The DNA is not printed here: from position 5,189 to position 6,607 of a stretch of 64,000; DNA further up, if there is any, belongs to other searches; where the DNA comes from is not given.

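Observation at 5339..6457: Unusual kinase-like + NDT/LOG-like Rossmann two-domain protein encoded as the last gene of the type IV pilus operon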

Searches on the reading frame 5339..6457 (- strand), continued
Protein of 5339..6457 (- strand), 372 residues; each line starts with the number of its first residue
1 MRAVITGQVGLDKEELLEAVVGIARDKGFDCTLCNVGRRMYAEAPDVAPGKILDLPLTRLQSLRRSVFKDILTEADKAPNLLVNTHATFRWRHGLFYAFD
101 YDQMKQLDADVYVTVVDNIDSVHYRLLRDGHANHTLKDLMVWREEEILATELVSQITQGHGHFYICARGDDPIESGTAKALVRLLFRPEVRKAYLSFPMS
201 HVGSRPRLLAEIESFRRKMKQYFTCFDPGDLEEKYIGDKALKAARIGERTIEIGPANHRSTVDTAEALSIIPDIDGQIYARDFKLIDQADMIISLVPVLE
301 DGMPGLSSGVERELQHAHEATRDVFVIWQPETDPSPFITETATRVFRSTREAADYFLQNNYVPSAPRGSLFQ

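Call 44: find_encoding_contigs(protein=P0231, flank=8000, max_places=2)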
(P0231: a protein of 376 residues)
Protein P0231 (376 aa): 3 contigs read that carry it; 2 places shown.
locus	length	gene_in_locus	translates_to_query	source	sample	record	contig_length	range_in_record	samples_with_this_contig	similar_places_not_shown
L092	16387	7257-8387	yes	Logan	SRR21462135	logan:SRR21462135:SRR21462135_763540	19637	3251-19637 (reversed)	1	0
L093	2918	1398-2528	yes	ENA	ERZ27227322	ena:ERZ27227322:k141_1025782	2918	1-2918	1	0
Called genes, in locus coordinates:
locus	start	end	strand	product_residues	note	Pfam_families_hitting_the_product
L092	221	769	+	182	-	PF07155:ECF-ribofla_trS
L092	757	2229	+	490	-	PF03193:RsgA_GTPase (faint), PF03215:Rad17 (faint), PF25199:nSTAND_NTPase5 (faint), PF00005:ABC_tran, PF00931:NB-ARC (faint), PF01078:Mg_chelatase (faint), PF02463:SMC_N (faint), PF00005:ABC_tran, +12 more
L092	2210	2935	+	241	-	PF02361:CbiQ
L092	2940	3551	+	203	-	PF00156:Pribosyltran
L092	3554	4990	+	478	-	PF06849:DUF1246, PF06973:DUF1297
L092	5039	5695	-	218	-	PF03587:EMG1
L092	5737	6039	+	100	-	PF04032:Rpr2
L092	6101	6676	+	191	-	-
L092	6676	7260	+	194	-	PF09335:VTT_dom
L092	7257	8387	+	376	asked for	-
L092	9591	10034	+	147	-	PF01575:MaoC_dehydratas, PF13452:FAS1_DH_region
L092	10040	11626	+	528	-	PF00501:AMP-binding, PF13193:AMP-binding_C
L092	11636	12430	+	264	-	PF00561:Abhydrolase_1, PF12146:Hydrolase_4, PF12697:Abhydrolase_6, PF03096:Ndr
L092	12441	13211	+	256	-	PF00561:Abhydrolase_1, PF12146:Hydrolase_4, PF12697:Abhydrolase_6, PF00561:Abhydrolase_1 (weak)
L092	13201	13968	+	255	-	PF13476:AAA_23 (weak), PF00005:ABC_tran, PF13304:AAA_21 (faint), PF12399:BCA_ABC_TP_C (weak)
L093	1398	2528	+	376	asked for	-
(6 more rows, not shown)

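Call 56: find_homologous_proteins(query=A5, max_evalue=1e-10)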
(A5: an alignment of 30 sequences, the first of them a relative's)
Query A5 (30 sequences) (356 aa, profile of the alignment): 4644 proteins with E <= 1e-10 among 8000 candidates; the best 120 are listed.
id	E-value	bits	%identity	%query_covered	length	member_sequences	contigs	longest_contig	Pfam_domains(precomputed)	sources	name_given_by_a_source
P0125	1.4e-145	503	100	100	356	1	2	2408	PF13207.13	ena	-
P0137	2.5e-140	486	46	98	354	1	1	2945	PF13207.13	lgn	-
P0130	5.6e-139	481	44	99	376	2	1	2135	PF13207.13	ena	-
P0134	2.1e-137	476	43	100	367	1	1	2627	PF13207.13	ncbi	-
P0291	5.9e-137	474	49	98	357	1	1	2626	PF13207.13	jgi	jgi:adenylate kinase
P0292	2.9e-136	472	44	99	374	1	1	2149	PF13207.13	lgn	-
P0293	3.4e-136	472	45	99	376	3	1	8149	PF13207.13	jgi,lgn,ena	-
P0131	7.1e-135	468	45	99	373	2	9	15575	-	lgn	-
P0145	1.0e-134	467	39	97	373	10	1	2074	PF13207.13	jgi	-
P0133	6.6e-134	464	43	99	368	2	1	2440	PF13207.13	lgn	-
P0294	9.6e-134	464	45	99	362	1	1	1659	PF13207.13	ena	-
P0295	1.2e-133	464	48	98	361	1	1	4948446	PF13207.13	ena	-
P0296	1.7e-133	463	47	99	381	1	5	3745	PF13207.13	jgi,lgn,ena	-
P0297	1.7e-133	463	44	94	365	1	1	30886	PF13207.13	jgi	jgi:adenylate kinase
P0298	1.7e-133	463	44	100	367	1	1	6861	-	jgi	jgi:adenylate kinase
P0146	1.5e-130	453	43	94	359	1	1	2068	-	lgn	-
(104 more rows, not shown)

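Call 65: find_homologous_proteins(query=A6, max_evalue=1e-10)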
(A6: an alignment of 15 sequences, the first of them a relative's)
Query A6 (15 sequences) (356 aa, profile of the alignment): 266 proteins with E <= 1e-10 among 7149 candidates; the best 120 are listed.
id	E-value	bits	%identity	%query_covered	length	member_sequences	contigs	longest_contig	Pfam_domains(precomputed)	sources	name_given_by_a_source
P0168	1.7e-147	509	40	98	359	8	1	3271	PF13207.13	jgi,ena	-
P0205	1.2e-141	490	36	99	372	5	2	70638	-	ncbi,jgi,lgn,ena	-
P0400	3.6e-137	475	42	98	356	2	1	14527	PF13207.13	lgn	-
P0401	1.8e-136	473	40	98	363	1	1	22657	PF13207.13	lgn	-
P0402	3.8e-136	472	41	99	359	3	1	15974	PF13207.13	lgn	-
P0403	9.1e-136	470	38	99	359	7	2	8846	PF13207.13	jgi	jgi:adenylate kinase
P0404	1.6e-135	470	42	98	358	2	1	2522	PF13207.13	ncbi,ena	-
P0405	2.1e-135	469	42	98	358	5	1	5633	PF13207.13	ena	-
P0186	2.7e-134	466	100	100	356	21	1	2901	PF13207.13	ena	-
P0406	9.1e-134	464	96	100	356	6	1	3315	PF13207.13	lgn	-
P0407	3.1e-133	462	41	98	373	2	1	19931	PF13207.13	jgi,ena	-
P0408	1.2e-132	460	96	100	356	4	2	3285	PF13207.13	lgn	-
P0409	1.7e-132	460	97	100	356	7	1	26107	PF13207.13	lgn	-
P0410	2.3e-132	459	38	98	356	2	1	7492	PF13207.13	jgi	jgi:adenylate kinase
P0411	2.4e-132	459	42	97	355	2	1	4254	PF13207.13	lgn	-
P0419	2.5e-130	452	39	99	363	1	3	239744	PF13207.13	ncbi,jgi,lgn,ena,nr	ncbi:MAG: hypothetical protein DRJ38_06650 [Thermoprotei archaeon]|nr:MAG: hypothetical protein DRJ3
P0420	2.6e-130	452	38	99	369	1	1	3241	PF05014.22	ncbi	-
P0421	3.8e-130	452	40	98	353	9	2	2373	PF13207.13,PF05014.22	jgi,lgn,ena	-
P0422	1.0e-129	450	38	99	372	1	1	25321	PF05014.22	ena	-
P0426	7.5e-129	448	38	99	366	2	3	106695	PF13207.13,PF05014.22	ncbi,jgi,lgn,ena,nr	ncbi:MAG: hypothetical protein DRJ47_04470 [Thermoprotei archaeon]|nr:MAG: hypothetical protein DRJ4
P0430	3.0e-128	446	76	99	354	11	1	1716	PF13207.13,PF05014.22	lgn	-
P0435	1.7e-127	443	39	99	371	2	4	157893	PF13207.13,PF05014.22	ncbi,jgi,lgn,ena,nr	ncbi:MAG: hypothetical protein DRJ51_00120 [Thermoprotei archaeon]|nr:MAG: hypothetical protein DRJ5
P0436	1.8e-127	443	38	99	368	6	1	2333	PF05014.22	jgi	-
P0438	2.3e-127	443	39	100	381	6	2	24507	PF05014.22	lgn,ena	-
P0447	2.1e-126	440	36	99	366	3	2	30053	PF05014.22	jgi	-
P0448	2.3e-126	439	40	98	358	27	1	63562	PF13207.13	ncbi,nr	ncbi:MAG: AAA family ATPase [Thaumarchaeota archaeon]|nr:AAA family ATPase [Nitrososphaerota archaeo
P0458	7.5e-126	438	38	99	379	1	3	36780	PF13207.13,PF05014.22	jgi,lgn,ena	-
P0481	3.0e-123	429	38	99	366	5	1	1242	PF13207.13,PF05014.22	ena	-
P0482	3.9e-123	429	36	99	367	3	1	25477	PF13207.13,PF05014.22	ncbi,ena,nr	ncbi:MAG: AAA family ATPase [Thermoproteales archaeon]|nr:AAA family ATPase [Thermoproteales archaeo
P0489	2.4e-122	426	39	97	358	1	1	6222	PF13207.13,PF05014.22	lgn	-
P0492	3.3e-122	426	37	99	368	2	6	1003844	-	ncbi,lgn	ncbi:MAG: hypothetical protein QXY49_05850 [Thermofilaceae archaeon]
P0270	5.0e-122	425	35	99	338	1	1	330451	PF05014.22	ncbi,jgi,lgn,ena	-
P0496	5.4e-122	425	41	97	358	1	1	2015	PF13207.13,PF05014.22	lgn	-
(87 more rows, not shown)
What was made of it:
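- On Nucleoside 2'-deoxyribosyltransferase (PF05014): Some archaeal members carry precomputed PF05014 (call 65).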

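Call 66: find_encoding_contigs(protein=P0492, flank=5000, max_places=1)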
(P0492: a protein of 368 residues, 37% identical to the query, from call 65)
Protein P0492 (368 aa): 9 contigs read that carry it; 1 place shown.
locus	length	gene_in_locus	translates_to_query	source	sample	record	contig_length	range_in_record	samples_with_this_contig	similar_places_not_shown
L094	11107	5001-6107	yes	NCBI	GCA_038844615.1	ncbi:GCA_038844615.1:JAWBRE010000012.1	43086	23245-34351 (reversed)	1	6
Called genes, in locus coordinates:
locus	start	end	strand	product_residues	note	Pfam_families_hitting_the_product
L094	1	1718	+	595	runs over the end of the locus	PF02730:AFOR_N, PF01314:AFOR_C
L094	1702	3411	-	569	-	PF04055:Radical_SAM, PF12836:HHH_3 (weak)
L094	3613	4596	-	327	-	PF00586:AIRS, PF02769:AIRS_C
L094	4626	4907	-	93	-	-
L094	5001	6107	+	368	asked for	-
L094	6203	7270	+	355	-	PF04055:Radical_SAM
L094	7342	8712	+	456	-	PF00150:Cellulase, PF13204:Apiosidase (faint)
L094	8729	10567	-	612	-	PF28584:GH_cat, PF27250:SSO3021_2nd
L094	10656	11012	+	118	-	PF01894:YjbQ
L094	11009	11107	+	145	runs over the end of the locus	PF01894:YjbQ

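Call 67: find_encoding_contigs(protein=P0419, flank=5000, max_places=1)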
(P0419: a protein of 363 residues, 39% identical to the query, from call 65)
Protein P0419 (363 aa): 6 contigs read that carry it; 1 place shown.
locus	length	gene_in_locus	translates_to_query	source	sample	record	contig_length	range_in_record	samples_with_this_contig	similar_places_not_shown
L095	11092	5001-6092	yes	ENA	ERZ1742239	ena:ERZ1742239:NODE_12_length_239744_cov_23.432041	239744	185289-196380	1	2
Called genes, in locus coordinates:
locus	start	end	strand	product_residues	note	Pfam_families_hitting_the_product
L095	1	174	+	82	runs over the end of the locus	-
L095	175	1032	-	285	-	PF01040:UbiA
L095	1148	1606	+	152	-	PF00237:Ribosomal_L22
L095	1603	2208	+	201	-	PF07650:KH_2, PF00189:Ribosomal_S3_C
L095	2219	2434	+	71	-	PF00831:Ribosomal_L29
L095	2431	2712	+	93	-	PF01868:RNase_P-MRP_p29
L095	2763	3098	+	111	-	PF00366:Ribosomal_S17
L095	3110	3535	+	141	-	PF00238:Ribosomal_L14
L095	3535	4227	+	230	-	-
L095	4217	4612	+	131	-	PF01751:Toprim (faint)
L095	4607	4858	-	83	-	-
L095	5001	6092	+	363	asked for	PF13207:AAA_17 (weak)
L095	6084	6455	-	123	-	-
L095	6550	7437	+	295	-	PF01022:HTH_5 (faint), PF12802:MarR_2 (weak), PF13412:HTH_24 (weak)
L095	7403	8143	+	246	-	PF01026:TatD_DNase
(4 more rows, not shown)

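Call 68: find_encoding_contigs(protein=P0448, flank=5000, max_places=1)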
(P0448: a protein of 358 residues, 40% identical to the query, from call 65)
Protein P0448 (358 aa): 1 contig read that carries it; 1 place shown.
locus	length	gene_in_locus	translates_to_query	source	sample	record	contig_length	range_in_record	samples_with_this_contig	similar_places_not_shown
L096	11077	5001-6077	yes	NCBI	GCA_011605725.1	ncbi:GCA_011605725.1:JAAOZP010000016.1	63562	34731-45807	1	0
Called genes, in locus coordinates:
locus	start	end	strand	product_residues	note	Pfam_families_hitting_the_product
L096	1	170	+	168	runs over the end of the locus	-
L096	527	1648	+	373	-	PF00331:Glyco_hydro_10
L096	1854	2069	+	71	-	-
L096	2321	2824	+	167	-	-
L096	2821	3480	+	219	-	-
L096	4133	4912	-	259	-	PF01182:Glucosamine_iso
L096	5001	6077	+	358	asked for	PF13207:AAA_17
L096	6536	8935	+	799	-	PF00933:Glyco_hydro_3, PF01915:Glyco_hydro_3_C, PF14310:Fn3-like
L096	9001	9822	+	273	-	PF00696:AA_kinase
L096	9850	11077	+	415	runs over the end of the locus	PF00171:Aldedh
